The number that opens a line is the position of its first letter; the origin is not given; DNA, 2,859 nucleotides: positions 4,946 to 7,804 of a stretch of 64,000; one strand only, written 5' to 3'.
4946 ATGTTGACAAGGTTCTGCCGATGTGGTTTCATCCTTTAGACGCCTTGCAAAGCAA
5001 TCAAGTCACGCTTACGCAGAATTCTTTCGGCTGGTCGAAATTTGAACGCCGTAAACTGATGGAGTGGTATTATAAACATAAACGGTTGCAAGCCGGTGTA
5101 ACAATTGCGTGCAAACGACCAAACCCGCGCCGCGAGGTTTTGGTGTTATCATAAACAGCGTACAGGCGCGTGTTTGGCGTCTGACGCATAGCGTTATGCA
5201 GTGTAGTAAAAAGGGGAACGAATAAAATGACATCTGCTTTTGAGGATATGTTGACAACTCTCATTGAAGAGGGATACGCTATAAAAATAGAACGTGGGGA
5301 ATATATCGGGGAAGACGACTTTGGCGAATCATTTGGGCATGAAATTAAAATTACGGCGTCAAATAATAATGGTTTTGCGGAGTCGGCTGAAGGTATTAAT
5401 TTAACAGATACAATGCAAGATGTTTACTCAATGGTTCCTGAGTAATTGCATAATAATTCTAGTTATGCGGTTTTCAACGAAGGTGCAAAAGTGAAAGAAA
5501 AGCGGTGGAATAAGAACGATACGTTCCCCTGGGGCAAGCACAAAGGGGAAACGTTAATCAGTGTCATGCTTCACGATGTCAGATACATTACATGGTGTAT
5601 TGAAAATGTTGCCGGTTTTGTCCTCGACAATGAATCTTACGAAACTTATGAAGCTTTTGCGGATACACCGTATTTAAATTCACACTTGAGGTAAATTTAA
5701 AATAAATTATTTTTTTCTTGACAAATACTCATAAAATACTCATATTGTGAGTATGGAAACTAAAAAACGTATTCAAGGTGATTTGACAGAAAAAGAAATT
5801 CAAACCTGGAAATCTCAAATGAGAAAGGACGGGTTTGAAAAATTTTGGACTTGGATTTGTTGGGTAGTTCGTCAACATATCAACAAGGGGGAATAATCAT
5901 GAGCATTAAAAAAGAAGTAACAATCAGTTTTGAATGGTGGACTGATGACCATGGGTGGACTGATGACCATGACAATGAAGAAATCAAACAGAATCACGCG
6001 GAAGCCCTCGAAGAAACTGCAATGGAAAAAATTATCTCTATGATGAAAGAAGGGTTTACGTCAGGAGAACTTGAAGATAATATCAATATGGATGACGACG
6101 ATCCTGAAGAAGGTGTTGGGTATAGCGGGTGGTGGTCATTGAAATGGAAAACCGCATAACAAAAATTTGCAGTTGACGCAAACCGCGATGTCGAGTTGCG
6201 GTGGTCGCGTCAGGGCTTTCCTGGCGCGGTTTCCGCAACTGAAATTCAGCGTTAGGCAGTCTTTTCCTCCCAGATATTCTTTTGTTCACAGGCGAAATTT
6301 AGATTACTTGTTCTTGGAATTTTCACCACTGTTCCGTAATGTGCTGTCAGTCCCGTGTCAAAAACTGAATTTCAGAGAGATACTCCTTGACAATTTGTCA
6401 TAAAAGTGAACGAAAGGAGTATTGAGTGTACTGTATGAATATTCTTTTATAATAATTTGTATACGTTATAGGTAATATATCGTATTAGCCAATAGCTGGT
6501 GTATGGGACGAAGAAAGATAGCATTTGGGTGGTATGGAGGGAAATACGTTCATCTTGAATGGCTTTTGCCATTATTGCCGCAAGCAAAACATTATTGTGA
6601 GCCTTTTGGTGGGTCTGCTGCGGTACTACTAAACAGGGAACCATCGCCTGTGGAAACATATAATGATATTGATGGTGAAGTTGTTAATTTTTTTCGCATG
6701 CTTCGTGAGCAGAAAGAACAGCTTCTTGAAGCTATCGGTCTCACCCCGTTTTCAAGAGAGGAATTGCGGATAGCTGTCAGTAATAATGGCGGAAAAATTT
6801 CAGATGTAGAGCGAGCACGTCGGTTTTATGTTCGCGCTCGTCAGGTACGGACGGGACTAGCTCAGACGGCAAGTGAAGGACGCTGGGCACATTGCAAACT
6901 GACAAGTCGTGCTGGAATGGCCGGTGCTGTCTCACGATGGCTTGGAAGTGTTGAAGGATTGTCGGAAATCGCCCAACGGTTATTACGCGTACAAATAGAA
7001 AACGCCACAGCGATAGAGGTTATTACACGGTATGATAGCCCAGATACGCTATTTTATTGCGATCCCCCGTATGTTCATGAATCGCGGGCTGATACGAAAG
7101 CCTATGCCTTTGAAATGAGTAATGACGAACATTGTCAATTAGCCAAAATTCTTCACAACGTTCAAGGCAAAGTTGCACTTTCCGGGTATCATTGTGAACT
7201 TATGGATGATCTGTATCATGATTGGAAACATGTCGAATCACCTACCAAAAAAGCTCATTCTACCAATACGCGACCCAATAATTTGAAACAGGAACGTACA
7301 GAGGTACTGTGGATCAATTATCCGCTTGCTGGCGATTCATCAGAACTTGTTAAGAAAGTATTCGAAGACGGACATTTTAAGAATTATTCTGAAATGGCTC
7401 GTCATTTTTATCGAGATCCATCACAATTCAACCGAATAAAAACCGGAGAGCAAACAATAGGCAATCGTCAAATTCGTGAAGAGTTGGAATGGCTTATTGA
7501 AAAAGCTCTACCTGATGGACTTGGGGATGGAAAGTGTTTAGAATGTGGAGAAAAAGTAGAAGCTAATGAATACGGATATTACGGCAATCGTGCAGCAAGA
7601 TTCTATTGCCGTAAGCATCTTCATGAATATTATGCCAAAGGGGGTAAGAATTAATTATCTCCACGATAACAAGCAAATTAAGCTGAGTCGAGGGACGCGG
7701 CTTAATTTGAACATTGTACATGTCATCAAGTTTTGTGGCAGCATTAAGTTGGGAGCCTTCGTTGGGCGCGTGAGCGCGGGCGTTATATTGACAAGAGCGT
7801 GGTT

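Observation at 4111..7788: Integron gene-cassette array (attC sites, no integrase in window) in a phage-like genome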

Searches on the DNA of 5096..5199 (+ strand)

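Call 37: build_rna_model(alignment_id=A5)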
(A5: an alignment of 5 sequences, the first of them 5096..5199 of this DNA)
Model R1 built from alignment A5 (5 sequences, 110 columns); structure: RNAalifold consensus.
model positions 104; base pairs 27; branch points 0; effective number of sequences 2.54; information 0.59 bits per position. Calibrated on 0.2 Mb of random sequence (short: E-values are rough).
structure used (alignment columns):
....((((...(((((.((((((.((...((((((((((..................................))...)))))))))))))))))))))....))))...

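Call 38: search_with_rna_model(model_id=R1, source=window, max_evalue=10, show_alignments=6)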
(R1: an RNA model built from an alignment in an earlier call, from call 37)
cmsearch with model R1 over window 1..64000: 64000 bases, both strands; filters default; matches with E-value up to 10: 3.
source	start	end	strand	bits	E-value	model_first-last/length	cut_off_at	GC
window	5096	5199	+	104.8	5.6e-30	1-104/104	no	0.53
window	6154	6257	+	94.1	1.2e-26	1-104/104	no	0.54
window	5096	5199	-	19.9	0.002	1-104/104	no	0.53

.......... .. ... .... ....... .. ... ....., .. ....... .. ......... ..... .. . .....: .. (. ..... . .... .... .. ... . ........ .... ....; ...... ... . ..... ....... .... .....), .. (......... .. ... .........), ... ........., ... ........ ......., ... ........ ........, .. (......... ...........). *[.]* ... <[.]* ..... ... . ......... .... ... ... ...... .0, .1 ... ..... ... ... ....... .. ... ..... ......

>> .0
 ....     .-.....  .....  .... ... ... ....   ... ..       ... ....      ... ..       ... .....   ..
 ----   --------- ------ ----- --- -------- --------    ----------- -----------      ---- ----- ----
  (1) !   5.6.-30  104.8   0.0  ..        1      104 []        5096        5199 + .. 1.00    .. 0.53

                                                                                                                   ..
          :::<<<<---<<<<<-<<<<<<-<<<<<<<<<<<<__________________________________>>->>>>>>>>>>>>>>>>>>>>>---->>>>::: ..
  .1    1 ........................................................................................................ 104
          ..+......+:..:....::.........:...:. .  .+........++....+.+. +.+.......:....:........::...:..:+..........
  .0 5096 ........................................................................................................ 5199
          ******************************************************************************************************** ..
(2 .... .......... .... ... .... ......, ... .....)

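Call 39: search_with_rna_model(model_id=R1, sources=[L055, L056, L057, L058, L059, L060, L061, L062, L063, L064, L065, L066, L067, L068, L069, L070, L071, L072, L073, L074, L075, L076, L077, L078, L079, L080, L081, L082, L083, L084, L085, L086, L087, L088, L089, L090, L091, L092, L093, L094, L095, L096, L097, L098, L099, L100, L101, L102, L103, L104, L105, L106, L107, L108, L109, L110, L111, L112, L113, L114, L115, L116, L117, L118, L119, L120, L121, L122, L123, L124, L125, L126, L127, L128, L129, L130, L131, L132, L133, L134, L135, L136, L137, L138, L139, L140, L141, L142], max_evalue=1)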
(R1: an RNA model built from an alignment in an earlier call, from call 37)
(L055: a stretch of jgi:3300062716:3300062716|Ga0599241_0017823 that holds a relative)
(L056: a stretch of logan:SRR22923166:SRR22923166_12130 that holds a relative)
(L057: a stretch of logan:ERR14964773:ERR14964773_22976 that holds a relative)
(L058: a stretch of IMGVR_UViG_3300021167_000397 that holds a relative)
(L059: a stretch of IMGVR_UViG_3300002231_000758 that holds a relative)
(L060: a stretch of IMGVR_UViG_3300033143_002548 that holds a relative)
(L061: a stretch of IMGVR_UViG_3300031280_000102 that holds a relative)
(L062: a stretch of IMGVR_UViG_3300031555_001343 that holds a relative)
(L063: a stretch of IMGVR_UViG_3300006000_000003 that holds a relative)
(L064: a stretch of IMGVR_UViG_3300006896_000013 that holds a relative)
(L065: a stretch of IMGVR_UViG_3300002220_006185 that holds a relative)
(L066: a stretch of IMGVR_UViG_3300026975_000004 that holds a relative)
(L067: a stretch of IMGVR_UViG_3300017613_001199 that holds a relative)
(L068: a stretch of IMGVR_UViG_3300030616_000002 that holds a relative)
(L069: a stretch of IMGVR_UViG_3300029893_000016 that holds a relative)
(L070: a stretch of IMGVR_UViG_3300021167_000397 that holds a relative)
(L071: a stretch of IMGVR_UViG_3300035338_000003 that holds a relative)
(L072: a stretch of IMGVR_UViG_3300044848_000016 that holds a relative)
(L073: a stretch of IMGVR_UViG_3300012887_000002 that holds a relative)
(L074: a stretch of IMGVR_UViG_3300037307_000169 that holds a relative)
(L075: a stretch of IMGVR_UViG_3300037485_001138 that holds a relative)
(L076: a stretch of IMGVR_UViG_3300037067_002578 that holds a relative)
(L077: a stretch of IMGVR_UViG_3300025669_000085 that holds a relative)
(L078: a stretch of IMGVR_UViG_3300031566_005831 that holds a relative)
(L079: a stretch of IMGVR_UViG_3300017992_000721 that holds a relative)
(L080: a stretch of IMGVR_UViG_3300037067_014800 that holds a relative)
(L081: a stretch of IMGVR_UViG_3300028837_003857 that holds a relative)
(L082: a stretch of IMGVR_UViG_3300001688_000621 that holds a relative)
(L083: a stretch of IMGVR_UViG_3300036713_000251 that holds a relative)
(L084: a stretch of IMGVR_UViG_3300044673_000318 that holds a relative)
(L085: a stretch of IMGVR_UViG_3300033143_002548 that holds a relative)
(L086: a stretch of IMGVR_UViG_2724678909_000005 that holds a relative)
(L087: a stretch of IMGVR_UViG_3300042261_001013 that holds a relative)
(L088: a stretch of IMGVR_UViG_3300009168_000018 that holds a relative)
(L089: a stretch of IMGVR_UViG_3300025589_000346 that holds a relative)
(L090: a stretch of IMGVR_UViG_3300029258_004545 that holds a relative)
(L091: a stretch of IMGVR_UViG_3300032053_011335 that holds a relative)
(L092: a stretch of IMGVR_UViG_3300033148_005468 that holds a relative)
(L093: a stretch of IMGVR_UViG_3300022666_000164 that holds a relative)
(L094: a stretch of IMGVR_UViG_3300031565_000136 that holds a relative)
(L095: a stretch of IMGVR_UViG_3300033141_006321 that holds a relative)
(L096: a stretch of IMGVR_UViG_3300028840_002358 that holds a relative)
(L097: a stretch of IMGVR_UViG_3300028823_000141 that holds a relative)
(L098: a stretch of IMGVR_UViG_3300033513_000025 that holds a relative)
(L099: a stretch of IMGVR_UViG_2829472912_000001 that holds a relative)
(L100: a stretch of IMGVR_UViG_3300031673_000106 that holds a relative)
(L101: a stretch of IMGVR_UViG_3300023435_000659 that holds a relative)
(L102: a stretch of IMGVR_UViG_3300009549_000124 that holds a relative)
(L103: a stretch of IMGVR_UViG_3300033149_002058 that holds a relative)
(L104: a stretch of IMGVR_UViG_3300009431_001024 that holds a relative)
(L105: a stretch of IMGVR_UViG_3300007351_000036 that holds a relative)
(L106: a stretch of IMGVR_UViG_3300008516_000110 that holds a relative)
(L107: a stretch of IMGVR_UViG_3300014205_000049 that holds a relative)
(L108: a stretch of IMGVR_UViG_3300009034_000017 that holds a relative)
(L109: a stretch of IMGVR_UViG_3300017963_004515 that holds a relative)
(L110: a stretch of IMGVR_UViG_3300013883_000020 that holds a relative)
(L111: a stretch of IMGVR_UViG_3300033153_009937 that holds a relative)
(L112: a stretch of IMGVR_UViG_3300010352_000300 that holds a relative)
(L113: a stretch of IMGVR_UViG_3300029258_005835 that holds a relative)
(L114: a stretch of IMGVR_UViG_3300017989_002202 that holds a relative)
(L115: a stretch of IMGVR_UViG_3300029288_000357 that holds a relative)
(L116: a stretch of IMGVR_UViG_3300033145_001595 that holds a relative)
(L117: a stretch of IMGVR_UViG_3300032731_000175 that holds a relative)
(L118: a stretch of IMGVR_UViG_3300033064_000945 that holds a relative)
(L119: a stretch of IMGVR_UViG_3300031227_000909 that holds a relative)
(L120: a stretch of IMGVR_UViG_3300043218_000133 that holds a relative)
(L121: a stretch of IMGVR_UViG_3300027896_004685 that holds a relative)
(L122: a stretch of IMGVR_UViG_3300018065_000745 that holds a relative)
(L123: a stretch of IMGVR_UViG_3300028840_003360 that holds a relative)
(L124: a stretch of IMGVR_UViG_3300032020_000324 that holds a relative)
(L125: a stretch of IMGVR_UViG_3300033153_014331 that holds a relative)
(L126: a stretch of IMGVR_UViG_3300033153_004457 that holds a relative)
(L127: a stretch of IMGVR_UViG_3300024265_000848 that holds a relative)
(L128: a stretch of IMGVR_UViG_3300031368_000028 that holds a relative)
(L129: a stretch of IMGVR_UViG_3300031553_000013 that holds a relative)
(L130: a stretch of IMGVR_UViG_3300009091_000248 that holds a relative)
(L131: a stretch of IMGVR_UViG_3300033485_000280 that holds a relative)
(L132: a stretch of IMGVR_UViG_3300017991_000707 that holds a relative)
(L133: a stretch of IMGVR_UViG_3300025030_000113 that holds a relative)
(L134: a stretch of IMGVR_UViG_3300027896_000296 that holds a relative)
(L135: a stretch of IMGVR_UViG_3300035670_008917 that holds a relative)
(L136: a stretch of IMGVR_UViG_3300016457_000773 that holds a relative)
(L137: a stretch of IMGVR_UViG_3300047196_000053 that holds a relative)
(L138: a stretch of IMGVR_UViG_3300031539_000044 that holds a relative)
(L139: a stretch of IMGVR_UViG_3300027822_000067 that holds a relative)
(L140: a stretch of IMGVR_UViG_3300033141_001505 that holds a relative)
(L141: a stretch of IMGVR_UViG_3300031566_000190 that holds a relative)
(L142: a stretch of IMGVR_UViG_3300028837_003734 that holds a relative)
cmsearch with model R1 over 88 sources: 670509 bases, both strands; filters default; matches with E-value up to 1: 8.
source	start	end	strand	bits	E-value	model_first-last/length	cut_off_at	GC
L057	130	230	+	90.4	1.8e-24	1-104/104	no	0.5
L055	1593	1692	+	88.3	8.6e-24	1-104/104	no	0.53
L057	1133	1242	+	69.5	6.3e-18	1-104/104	no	0.59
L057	2082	2179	+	27.3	0.0001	1-94/104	3'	0.63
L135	1434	1549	-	26.2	0.00021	1-104/104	no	0.53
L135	935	1026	-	24.5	0.00073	1-104/104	no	0.55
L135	19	145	-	21.3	0.0074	1-104/104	no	0.59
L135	1178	1225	-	15.6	0.44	1-104/104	no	0.54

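Call 48: search_with_rna_model(model_id=R1, sources=[window, L055, L057, L135], max_evalue=10, filters=off, make_alignment=true)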
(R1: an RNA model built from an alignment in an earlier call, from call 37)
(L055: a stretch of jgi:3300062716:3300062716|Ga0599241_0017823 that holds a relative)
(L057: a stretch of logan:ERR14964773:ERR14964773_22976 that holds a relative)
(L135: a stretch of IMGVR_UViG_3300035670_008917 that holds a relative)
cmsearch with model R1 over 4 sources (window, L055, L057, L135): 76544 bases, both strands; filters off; matches with E-value up to 10: 22.
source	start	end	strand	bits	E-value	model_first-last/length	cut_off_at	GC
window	5096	5199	+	104.8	6.8e-30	1-104/104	no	0.53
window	6154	6257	+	94.1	1.5e-26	1-104/104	no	0.54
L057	130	230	+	90.4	2.1e-25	1-104/104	no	0.5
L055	1593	1692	+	88.2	1e-24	1-104/104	no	0.53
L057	1133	1242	+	69.5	7.3e-19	1-104/104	no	0.59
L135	1434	1549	-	26.3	2.4e-05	1-104/104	no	0.53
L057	2093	2178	+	24.5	8.3e-05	11-93/104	no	0.65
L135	935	1026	-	24.5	8.5e-05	1-104/104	no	0.55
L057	130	231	-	20.8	0.0012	1-104/104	no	0.51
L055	1593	1691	-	19.9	0.0024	1-104/104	no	0.54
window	5096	5199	-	19.8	0.0024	1-104/104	no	0.53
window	6154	6257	-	16.1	0.035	1-104/104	no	0.54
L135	1178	1225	-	15.6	0.05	1-104/104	no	0.54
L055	2022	2144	+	14.3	0.13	1-104/104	no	0.49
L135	22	145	-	11.5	0.97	1-104/104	no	0.58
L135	2142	2194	-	11.4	1.1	1-104/104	no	0.36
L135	2264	2288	-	9.5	4.1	1-104/104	no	0.32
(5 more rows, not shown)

Alignment A6: 22 matches aligned to the model, 189 columns, each read 5' to 3' on its own strand. Consensus structure (alignment columns), stored with it:
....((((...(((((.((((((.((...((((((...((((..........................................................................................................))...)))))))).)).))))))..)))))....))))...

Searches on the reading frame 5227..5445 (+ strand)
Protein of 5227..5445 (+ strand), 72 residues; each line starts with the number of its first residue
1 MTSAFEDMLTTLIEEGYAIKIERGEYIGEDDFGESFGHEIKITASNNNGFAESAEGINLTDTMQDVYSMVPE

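Call 10: search_protein_families(library=pfam, proteins=[window:5227-5445:+], max_evalue=0.01)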
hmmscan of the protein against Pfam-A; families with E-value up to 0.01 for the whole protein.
window:5227-5445:+ (72 aa): 0 families

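Call 47: search_protein_families(library=phrogs, proteins=[window:5227-5445:+], max_evalue=0.001)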
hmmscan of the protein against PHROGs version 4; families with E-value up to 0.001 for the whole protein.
window:5227-5445:+ (72 aa): 0 families

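Call 83: search_protein_families(library=ncbifam, proteins=[window:5227-5445:+], max_evalue=0.001)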
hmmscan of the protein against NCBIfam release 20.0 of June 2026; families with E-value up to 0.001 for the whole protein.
window:5227-5445:+ (72 aa): 0 families

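Call 93: search_protein_families(library=padloc, proteins=[window:5227-5445:+], max_evalue=0.001)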
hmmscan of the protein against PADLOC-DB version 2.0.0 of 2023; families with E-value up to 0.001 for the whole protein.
window:5227-5445:+ (72 aa): 0 families

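Call 98: find_homologous_proteins(query=window:5227-5445:+, max_evalue=0.01)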
Query window:5227-5445:+ (72 aa): 1 proteins with E <= 0.01 among 1 candidates. Only proteins of 39 to 126 residues were searched: fused or split forms outside these lengths cannot appear, so this answer is no evidence that the protein stands alone or is whole; lengths 'longer' or 'shorter' looks for them.
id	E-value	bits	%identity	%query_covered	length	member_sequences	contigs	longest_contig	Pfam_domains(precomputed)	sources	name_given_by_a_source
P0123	1.4e-39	150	100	100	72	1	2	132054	-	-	-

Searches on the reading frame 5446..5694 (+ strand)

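Call 10: search_protein_families(library=pfam, proteins=[window:5446-5694:+], max_evalue=0.01)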
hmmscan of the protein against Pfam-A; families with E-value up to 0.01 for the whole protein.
window:5446-5694:+ (82 aa): 1 family
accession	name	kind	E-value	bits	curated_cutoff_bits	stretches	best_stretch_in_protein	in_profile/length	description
PF20600.3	ExoX-like_C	-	7.4e-08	32.1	26.5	1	30-54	4-28/30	Exodeoxyribonuclease X-like C-terminal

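Call 47: search_protein_families(library=phrogs, proteins=[window:5446-5694:+], max_evalue=0.001)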
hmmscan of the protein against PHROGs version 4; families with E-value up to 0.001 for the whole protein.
window:5446-5694:+ (82 aa): 0 families

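Call 83: search_protein_families(library=ncbifam, proteins=[window:5491-5694:+], max_evalue=0.001)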
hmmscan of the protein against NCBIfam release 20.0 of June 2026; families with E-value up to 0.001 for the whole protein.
window:5491-5694:+ (67 aa): 1 family
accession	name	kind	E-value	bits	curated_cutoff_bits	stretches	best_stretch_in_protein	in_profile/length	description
NF005937.0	PRK07983.1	equivalog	0.00062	19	202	1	5-43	167-205/220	exodeoxyribonuclease X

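Call 93: search_protein_families(library=padloc, proteins=[window:5491-5694:+], max_evalue=0.001)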
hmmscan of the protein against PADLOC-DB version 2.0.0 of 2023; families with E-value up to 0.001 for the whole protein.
window:5491-5694:+ (67 aa): 0 families

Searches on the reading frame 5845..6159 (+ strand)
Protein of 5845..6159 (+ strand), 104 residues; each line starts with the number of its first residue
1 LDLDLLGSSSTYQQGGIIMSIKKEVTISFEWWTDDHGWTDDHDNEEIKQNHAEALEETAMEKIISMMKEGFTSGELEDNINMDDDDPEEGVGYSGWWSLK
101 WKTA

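Call 10: search_protein_families(library=pfam, proteins=[window:5845-6159:+], max_evalue=0.01)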
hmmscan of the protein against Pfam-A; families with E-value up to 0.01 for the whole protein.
window:5845-6159:+ (104 aa): 0 families

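Call 47: search_protein_families(library=phrogs, proteins=[window:5845-6159:+], max_evalue=0.001)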
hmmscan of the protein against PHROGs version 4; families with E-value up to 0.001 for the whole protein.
window:5845-6159:+ (104 aa): 0 families

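Call 82: find_homologous_proteins(query=window:5899-6159:+, max_evalue=0.01)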
Query window:5899-6159:+ (86 aa): 2 proteins with E <= 0.01 among 2 candidates. Only proteins of 47 to 151 residues were searched: fused or split forms outside these lengths cannot appear, so this answer is no evidence that the protein stands alone or is whole; lengths 'longer' or 'shorter' looks for them.
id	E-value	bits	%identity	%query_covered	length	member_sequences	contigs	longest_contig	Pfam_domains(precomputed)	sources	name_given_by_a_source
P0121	5.7e-51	189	100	100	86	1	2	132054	-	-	-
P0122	4.6e-28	115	68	99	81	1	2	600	-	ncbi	-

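Call 83: search_protein_families(library=ncbifam, proteins=[window:5899-6159:+], max_evalue=0.001)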
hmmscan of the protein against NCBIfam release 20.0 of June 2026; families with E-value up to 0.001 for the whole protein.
window:5899-6159:+ (86 aa): 0 families

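Call 84: find_encoding_contigs(protein=P0122, flank=3000, max_places=4)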
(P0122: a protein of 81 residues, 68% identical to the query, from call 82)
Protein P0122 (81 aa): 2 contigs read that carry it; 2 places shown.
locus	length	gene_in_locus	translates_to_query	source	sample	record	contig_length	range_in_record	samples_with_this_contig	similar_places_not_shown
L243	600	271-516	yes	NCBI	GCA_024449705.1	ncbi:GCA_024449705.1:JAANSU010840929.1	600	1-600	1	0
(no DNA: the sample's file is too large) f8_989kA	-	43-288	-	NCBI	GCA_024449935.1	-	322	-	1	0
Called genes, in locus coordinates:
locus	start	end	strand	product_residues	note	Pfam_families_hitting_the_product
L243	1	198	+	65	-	?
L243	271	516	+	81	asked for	-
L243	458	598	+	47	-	?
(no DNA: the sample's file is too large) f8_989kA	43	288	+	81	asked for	-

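Call 93: search_protein_families(library=padloc, proteins=[window:5899-6159:+], max_evalue=0.001)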
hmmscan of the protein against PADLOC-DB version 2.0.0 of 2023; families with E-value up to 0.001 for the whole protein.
window:5899-6159:+ (86 aa): 0 families

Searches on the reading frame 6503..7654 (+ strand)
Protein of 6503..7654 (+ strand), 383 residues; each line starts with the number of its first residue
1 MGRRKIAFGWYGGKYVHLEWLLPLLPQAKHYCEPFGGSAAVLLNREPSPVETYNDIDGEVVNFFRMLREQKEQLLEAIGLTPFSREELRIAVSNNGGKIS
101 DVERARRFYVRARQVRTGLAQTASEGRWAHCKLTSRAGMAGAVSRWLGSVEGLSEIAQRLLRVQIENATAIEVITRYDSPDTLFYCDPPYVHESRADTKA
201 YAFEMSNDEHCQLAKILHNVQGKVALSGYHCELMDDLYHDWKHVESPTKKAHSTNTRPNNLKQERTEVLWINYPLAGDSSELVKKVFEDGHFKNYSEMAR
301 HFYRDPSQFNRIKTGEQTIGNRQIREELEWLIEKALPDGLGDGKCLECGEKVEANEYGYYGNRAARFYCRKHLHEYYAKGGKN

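Call 10: search_protein_families(library=pfam, proteins=[window:6503-7654:+], max_evalue=0.01)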
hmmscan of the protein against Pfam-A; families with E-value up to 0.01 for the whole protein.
window:6503-7654:+ (383 aa): 1 family
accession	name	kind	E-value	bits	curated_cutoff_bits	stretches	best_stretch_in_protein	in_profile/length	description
PF02086.21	MethyltransfD12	-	1.1e-23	84.8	22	1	10-245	1-246/253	D12 class N6 adenine-specific DNA methyltransferase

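Call 13: find_related_loci(query=window:6503-7654:+, collection=viral_contigs, flank=6000)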
Query window:6503-7654:+ (383 aa) in viral_contigs; peptide patterns used: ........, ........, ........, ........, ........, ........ (x = any residue, [..] = any of these).
93 stretches matched a pattern; 54 encode a relative of the query (tblastn E <= 1e-3); 54 distinct loci.
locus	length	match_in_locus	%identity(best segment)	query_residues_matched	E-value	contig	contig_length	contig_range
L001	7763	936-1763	64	2-283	3e-119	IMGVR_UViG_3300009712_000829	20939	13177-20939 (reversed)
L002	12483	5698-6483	67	4-273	4e-115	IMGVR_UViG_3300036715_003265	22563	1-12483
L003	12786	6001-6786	67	4-273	4e-115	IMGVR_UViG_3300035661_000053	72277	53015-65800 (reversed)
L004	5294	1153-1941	66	6-275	1e-114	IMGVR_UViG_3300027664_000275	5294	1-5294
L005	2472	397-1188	64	3-273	4e-116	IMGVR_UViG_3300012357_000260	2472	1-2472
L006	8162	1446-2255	46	2-272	1e-71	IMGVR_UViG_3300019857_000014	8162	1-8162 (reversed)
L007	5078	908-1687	47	10-271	8e-69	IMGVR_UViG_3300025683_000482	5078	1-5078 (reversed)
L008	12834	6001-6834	44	2-272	6e-67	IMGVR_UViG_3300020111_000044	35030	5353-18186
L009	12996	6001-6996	39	4-377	9e-67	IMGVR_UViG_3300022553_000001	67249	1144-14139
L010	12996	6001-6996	39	4-377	9e-67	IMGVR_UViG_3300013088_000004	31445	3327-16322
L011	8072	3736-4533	44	8-275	2e-66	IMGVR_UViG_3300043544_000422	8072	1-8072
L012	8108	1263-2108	39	1-270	4e-57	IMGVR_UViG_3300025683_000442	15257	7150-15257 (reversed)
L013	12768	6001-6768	42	10-273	1e-58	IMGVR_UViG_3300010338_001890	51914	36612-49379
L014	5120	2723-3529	40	10-273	2e-55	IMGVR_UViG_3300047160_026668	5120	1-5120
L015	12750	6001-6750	42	10-272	1e-54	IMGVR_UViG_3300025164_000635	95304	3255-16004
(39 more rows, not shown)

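Call 47: search_protein_families(library=phrogs, proteins=[window:6503-7654:+], max_evalue=0.001)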
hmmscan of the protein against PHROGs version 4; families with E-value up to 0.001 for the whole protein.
window:6503-7654:+ (383 aa): 4 families
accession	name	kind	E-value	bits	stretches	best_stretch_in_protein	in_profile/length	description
phrog_56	-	other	5e-65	222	1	4-291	61-341/647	DNA methyltransferase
phrog_1996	-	other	6.5e-37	127.8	1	145-275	19-143/150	DNA methyltransferase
phrog_13242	-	unknown function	1.6e-15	58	1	6-191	27-198/450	-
phrog_23217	-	unknown function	5.1e-14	53.4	1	8-89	7-88/109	-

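Call 83: search_protein_families(library=ncbifam, proteins=[window:6503-7654:+], max_evalue=0.001)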
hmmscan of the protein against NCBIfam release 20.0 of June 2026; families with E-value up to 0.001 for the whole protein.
window:6503-7654:+ (383 aa): 2 families
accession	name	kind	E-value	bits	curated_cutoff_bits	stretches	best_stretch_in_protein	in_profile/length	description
TIGR00571.1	dam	subfamily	1.1e-20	74.5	114.85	1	9-269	6-264/267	Dam family site-specific DNA-(adenine-N6)-methyltransferase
NF008152.0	PRK10904.1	equivalog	1.3e-09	37.8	441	1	4-76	4-75/271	adenine-specific DNA-methyltransferase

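Call 93: search_protein_families(library=padloc, proteins=[window:6503-7654:+], max_evalue=0.001)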
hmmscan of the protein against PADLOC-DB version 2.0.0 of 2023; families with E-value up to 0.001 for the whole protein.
window:6503-7654:+ (383 aa): 14 families
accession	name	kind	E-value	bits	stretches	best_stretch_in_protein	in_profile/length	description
PDLC03244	MTase_II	-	2.3e-53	179.2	1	9-274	32-286/295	Type II methyltransferase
PDLC03253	MTase_II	-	1.9e-28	97.9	1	7-230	6-215/253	Type II methyltransferase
PDLC03294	MTase_II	-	7.4e-22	76.3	1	9-273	9-271/272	Type II methyltransferase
PDLC03247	MTase_II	-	1.5e-19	68.3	1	8-276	6-268/282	Type II methyltransferase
PDLC03729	oMTase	-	3.8e-15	54.1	2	6-77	6-76/275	orphan methyltransferase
PDLC04018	PD-Lambda-5_B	-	4.8e-14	50.3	1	27-247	31-252/291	-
PDLC03735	oMTase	-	1.4e-11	42.4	1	9-274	12-283/284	orphan methyltransferase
PDLC03261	MTase_II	-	3.9e-10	36.7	1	9-256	29-274/643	Type II methyltransferase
PDLC03383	MTase_II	-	2.9e-08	31.5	1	7-76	21-91/318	Type II methyltransferase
PDLC03287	MTase_II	-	6.9e-08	29.7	0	176-273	537-641/646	Type II methyltransferase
PDLC03358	MTase_II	-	2.3e-06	25.1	1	29-243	33-250/301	Type II methyltransferase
PDLC03281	MTase_II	-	7.8e-06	23.8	1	164-248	186-274/309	Type II methyltransferase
PDLC03349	MTase_II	-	3.4e-05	21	1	8-78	9-82/374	Type II methyltransferase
PDLC03264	MTase_II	-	0.00021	18.6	0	32-231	41-238/306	Type II methyltransferase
